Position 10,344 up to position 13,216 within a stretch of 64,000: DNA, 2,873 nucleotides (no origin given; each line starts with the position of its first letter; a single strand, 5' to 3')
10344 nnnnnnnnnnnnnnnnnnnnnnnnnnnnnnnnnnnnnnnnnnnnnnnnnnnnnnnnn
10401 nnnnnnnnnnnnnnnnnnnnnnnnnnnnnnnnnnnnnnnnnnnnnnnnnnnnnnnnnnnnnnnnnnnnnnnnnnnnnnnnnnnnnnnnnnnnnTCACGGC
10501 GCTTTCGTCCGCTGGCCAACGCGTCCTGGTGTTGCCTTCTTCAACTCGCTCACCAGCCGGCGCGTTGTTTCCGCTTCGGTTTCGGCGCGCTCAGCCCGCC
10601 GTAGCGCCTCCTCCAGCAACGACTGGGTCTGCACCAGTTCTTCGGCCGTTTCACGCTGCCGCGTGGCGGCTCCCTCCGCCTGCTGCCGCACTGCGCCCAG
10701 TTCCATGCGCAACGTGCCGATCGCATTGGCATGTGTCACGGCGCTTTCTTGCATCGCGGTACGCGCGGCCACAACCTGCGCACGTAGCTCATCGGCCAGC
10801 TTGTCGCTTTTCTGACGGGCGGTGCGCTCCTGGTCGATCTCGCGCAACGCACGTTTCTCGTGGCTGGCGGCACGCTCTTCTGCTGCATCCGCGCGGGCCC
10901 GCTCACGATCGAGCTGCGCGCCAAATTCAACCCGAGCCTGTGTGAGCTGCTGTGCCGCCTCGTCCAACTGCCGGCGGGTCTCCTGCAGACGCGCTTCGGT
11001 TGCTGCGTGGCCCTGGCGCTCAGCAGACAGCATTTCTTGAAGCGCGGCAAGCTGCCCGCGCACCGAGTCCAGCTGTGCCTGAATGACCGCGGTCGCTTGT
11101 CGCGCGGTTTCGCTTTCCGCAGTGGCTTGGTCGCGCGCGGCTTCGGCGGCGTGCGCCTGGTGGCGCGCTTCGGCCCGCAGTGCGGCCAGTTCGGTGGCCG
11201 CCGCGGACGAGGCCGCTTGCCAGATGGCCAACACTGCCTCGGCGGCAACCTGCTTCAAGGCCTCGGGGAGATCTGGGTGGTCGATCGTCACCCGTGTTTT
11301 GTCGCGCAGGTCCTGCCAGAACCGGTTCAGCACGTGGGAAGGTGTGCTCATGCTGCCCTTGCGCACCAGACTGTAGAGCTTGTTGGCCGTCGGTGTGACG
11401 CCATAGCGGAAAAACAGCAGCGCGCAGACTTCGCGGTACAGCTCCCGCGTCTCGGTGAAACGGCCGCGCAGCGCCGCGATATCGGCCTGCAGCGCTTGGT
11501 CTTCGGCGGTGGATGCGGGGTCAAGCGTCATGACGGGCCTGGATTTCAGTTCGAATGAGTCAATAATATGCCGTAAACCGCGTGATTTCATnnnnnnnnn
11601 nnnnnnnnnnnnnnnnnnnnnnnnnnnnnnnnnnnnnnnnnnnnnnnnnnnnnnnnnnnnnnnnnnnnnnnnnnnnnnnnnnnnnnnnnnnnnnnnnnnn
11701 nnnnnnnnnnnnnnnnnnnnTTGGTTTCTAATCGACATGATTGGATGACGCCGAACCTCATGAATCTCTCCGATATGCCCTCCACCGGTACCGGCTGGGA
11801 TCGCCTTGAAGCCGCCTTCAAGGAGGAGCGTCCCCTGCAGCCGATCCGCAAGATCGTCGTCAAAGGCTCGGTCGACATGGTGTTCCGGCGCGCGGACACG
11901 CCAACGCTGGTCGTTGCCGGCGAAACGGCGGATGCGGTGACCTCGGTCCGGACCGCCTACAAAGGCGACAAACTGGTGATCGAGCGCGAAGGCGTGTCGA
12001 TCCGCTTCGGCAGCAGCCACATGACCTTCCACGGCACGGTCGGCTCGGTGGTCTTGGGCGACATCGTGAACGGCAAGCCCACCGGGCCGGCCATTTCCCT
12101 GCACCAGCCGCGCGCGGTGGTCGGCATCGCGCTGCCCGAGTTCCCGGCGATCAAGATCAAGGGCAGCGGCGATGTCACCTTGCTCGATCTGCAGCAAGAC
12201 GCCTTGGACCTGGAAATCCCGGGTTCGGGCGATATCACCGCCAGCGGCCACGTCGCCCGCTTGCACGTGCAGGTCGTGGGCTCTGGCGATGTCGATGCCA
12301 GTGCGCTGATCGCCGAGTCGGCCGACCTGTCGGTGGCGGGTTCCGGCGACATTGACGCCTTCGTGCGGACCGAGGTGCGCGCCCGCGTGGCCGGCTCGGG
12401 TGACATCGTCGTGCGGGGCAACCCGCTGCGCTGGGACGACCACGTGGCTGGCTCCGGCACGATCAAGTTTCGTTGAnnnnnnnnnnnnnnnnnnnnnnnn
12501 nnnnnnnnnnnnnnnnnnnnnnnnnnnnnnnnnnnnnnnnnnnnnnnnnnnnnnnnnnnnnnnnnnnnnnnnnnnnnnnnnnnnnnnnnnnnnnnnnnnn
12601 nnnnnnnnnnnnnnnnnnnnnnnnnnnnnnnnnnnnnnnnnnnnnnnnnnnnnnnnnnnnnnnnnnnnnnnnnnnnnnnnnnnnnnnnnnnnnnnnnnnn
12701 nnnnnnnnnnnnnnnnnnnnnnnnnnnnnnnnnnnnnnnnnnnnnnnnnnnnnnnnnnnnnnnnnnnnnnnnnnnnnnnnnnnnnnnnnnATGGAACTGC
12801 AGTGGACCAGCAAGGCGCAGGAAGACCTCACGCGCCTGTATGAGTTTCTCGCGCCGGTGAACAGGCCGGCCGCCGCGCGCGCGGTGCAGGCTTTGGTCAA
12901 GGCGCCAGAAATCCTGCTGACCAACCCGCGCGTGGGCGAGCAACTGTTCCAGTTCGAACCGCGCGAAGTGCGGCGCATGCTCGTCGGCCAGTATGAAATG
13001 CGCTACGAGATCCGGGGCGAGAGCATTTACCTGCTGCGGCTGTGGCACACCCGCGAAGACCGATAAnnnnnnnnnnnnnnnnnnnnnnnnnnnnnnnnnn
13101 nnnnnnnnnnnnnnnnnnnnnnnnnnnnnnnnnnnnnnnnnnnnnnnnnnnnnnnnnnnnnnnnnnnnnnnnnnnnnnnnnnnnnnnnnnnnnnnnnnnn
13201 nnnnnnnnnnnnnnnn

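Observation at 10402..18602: Tn4651-group transposon inside a lysR gene, with the IR creating a new start for the truncated regulator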

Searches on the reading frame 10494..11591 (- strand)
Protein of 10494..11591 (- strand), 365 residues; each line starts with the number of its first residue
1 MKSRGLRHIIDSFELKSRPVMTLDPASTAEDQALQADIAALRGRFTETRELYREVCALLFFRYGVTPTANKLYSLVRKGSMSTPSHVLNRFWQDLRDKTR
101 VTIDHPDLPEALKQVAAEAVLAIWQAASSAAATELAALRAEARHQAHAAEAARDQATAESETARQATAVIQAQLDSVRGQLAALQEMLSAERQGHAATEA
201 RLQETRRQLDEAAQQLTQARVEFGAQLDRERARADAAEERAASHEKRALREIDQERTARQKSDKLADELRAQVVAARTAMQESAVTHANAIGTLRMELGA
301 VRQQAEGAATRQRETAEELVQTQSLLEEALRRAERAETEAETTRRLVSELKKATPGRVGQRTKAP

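Call 5: search_protein_families(library=pfam, proteins=[window:10494-11591:-], max_evalue=0.01)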
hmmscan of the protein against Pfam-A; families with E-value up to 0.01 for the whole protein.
window:10494-11591:- (365 aa): 1 family
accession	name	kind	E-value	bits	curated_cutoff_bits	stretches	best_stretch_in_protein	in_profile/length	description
PF11740.13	KfrA_N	-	4e-18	66.6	26.1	1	55-166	7-112/113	Plasmid replication region DNA-binding N-term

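Call 7: search_protein_families(library=ncbifam, proteins=[window:10494-11591:-], max_evalue=0.01)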
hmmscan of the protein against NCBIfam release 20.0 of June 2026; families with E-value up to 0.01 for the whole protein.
window:10494-11591:- (365 aa): 2 families
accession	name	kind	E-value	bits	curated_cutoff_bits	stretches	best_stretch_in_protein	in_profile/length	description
TIGR02168.1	SMC_prok_B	equivalog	0.00017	19.4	567.35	1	129-353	762-982/1181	chromosome segregation protein SMC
TIGR02169.1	SMC_prok_A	equivalog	0.0014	16.4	729.4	1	141-349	299-509/1165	chromosome segregation protein SMC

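Call 11: search_dna_similar(query=window:10494-11591:-, collection=plasmids, mode=protein, max_rows=40, rows=spread)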
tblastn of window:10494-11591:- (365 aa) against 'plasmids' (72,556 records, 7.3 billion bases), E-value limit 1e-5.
Records with a match: 104; places in all: 152; records where one place covers at least 80% of the query: 32.
Best place of each record, by identity: >=99% 4; 60-80% 20; <60% 80.
By first word of the organism name: Cupriavidus 25; Paraburkholderia 22; Ralstonia 13; Mycetohabitans 13; Burkholderia 12; Caballeronia 10; Comamonas 3; Achromobacter 2; Acidovorax 2; Azonexus 1; and 1 more.
By predicted mobility (MOB-suite, as given by PLSDB): non-mobilizable 55; conjugative 28; mobilizable 21.
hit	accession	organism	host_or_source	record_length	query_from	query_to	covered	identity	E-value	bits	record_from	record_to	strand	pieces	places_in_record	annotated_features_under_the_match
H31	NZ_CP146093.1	Ralstonia sp. RRA.1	pure culture,Cupriavidus necator ...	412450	1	365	100%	100.0%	0e+0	565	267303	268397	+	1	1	DNA-binding protein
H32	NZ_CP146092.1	Ralstonia sp. RRA.1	-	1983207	1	365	99%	100.0%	1e-158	556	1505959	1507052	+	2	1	none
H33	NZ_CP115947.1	Ralstonia solanacearum MolK2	Musa sp.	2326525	16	363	95%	79.1%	2e-109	358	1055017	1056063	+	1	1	record has no annotation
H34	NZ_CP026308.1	Ralstonia solanacearum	Musa sp.,pure culture,plants with Moko ...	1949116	20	363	94%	79.7%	2e-119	387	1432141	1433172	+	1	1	none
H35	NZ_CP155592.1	Ralstonia solanacearum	Musa sp.,cell culture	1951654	20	363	94%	79.7%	2e-119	387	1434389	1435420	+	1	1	none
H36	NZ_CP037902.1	Cupriavidus metallidurans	Soil,gold-copper mine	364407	12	363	96%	76.8%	2e-107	352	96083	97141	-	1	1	DNA-binding protein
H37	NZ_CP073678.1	Cupriavidus sp. KK10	Isolate,A bacterial consortium from ...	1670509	6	324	87%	53.6%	1e-66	234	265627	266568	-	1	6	none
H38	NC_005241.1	Cupriavidus necator H16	-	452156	1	319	87%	53.3%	1e-66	234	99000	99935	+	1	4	DNA-binding protein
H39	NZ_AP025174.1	Cupriavidus sp. P-10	-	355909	5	321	87%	53.3%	2e-64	229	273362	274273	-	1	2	DNA-binding protein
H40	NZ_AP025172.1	Cupriavidus sp. P-10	-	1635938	31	297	73%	59.9%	2e-68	239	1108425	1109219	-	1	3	none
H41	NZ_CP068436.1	Cupriavidus necator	heavy metal containmented soil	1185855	31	294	72%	59.5%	5e-65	230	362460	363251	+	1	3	none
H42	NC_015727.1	Cupriavidus necator N-1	soil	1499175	33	273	66%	61.8%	1e-60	218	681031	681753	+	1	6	record has no annotation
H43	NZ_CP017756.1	Cupriavidus malaysiensis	cell culture,Lake Kulim, Kedah, Malaysia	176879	31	273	67%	57.6%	5e-54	198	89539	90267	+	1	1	DNA-binding protein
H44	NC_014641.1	Achromobacter xylosoxidans A8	-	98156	34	314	77%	49.0%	2e-56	206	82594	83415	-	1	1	DNA-binding protein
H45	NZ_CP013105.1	Paraburkholderia caribensis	-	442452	6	305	82%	41.9%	7e-34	140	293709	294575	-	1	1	DNA-binding protein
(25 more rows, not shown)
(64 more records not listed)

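Call 54: find_related_loci(query=A3, collection=genome_contigs, flank=4000)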
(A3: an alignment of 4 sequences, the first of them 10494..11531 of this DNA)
Query A3 (345 aa) in genome_contigs; peptide patterns used: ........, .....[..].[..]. (x = any residue, [..] = any of these).
336 stretches matched a pattern; 277 encode a relative of the query (tblastn E <= 1e-3); the best 80 are kept; 80 distinct loci.
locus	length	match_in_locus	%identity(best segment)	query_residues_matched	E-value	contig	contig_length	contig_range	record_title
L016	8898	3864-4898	100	1-345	0e+0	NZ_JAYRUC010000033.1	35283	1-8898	MAG: Pandoraea sp. isolate NJ_NJASGE2bin.1 NODE_742_length_35283_cov_2.815337, whole genome shotgun sequence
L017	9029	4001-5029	78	1-343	1e-147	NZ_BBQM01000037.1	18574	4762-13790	Cupriavidus basilensis strain KF708, whole genome shotgun sequence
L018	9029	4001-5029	78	1-343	1e-147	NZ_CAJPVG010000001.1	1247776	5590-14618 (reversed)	Ralstonia mannitolilytica strain LMG 6866 isolate LMG 6866, whole genome shotgun sequence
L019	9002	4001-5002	67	1-335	8e-138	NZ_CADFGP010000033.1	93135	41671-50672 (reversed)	Paraburkholderia tuberum STM678 strain LMG 21444, whole genome shotgun sequence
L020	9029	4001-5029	64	1-343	8e-138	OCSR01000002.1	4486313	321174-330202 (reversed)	Burkholderia sp. OK233 genome assembly, contig: Ga0066734_12, whole genome shotgun sequence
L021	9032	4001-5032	65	1-344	3e-132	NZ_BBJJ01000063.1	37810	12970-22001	Paraburkholderia mimosarum LMG 23256 = NBRC 106338, whole genome shotgun sequence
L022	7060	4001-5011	65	1-337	2e-129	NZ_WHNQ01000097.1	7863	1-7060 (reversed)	Paraburkholderia atlantica strain CNPSo 3155 scaffold_96, whole genome shotgun sequence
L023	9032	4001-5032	66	1-344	9e-129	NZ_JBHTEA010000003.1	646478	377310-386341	Paraburkholderia humisilvae strain NCAIM B.02543 tig00000051, whole genome shotgun sequence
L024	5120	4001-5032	65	1-344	2e-128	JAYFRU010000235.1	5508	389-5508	MAG: Burkholderia sp. isolate Ecno_3 gnl_UoN_Ecno_3_235, whole genome shotgun sequence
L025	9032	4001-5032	58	1-344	5e-105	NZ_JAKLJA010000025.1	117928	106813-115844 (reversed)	Paraburkholderia tagetis strain RG36 contig25, whole genome shotgun sequence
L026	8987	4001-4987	55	11-335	7e-93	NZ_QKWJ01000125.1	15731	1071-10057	Cupriavidus lacunae strain S23 Cupriavidus_S23_125, whole genome shotgun sequence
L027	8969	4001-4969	57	11-333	7e-92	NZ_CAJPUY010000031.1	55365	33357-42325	Cupriavidus yeoncheonensis strain LMG 31506 isolate JCM 19890, whole genome shotgun sequence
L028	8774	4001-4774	60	11-268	1e-89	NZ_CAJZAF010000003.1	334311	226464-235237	Cupriavidus pinatubonensis strain LMG 23994 isolate 1245, whole genome shotgun sequence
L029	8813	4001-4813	59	11-281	3e-89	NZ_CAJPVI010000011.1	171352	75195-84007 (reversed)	Cupriavidus numazuensis strain LMG 26411 isolate LMG 26411, whole genome shotgun sequence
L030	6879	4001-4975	54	11-335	7e-87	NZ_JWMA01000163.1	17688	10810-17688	Cupriavidus sp. IDO NODE_225, whole genome shotgun sequence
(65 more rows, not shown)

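Call 76: search_protein_families(library=padloc, proteins=[window:10494-11531:-], max_evalue=0.01)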
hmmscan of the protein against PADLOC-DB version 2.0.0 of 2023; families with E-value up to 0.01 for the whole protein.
window:10494-11531:- (345 aa): 2 families
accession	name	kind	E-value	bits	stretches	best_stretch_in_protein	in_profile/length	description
PDLC00551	JetC2|JetC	-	7.8e-05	18.7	1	112-325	298-511/1365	DUF3584 domain; MukB-like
PDLC00582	JetC3|JetC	-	0.0029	13.4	1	105-324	873-1091/1472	DUF3584 domain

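Call 77: search_protein_families(library=phrogs, proteins=[window:10494-11531:-], max_evalue=0.001)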
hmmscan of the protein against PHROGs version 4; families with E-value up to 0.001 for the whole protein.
window:10494-11531:- (345 aa): 0 families

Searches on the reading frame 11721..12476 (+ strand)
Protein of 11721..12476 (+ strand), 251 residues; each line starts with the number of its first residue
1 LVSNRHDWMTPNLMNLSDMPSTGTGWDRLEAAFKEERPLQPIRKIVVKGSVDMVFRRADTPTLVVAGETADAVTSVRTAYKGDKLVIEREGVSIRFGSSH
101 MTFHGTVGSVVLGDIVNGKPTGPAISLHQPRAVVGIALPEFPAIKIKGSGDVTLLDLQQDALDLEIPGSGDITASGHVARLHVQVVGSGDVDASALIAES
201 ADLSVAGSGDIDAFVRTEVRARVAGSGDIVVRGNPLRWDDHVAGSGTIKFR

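Call 5: search_protein_families(library=pfam, proteins=[window:11721-12476:+], max_evalue=0.01)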
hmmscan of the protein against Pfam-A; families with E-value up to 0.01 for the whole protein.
window:11721-12476:+ (251 aa): 1 family
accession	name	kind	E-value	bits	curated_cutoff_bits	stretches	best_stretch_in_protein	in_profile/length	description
PF10988.14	DUF2807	-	2e-28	99.8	24.2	1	44-235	4-181/181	Putative auto-transporter adhesin, head GIN domain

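Call 7: search_protein_families(library=ncbifam, proteins=[window:11721-12476:+], max_evalue=0.01)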
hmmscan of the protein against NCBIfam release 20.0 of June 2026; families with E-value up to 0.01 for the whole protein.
window:11721-12476:+ (251 aa): 0 families

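Call 76: search_protein_families(library=padloc, proteins=[window:11760-12476:+], max_evalue=0.01)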
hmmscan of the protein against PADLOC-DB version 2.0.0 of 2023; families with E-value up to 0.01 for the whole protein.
window:11760-12476:+ (238 aa): 0 families

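Call 77: search_protein_families(library=phrogs, proteins=[window:11760-12476:+], max_evalue=0.001)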
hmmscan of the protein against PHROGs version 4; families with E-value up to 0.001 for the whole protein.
window:11760-12476:+ (238 aa): 0 families

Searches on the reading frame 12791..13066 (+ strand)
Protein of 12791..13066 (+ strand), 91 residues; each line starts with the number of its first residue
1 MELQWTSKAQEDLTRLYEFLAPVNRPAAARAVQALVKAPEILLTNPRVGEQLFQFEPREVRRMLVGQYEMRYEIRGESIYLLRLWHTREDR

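Call 5: search_protein_families(library=pfam, proteins=[window:12791-13066:+], max_evalue=0.01)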
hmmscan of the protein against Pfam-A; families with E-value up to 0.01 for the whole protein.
window:12791-13066:+ (91 aa): 1 family
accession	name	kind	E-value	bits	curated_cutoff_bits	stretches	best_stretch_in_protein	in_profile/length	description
PF05016.21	ParE_toxin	-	1.4e-15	58.1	23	1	3-90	1-88/89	ParE toxin of type II toxin-antitoxin system, parDE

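Call 7: search_protein_families(library=ncbifam, proteins=[window:12791-13066:+], max_evalue=0.01)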
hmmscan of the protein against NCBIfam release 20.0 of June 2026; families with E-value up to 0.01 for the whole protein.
window:12791-13066:+ (91 aa): 1 family
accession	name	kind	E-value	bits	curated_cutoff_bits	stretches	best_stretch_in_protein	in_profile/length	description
TIGR02385.1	RelE_StbE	subfamily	0.0053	17.2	27.9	1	2-84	1-81/88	type II toxin-antitoxin system mRNA interferase toxin, RelE/StbE family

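Call 76: search_protein_families(library=padloc, proteins=[window:12791-13066:+], max_evalue=0.01)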
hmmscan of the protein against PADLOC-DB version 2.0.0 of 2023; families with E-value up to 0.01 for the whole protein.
window:12791-13066:+ (91 aa): 0 families
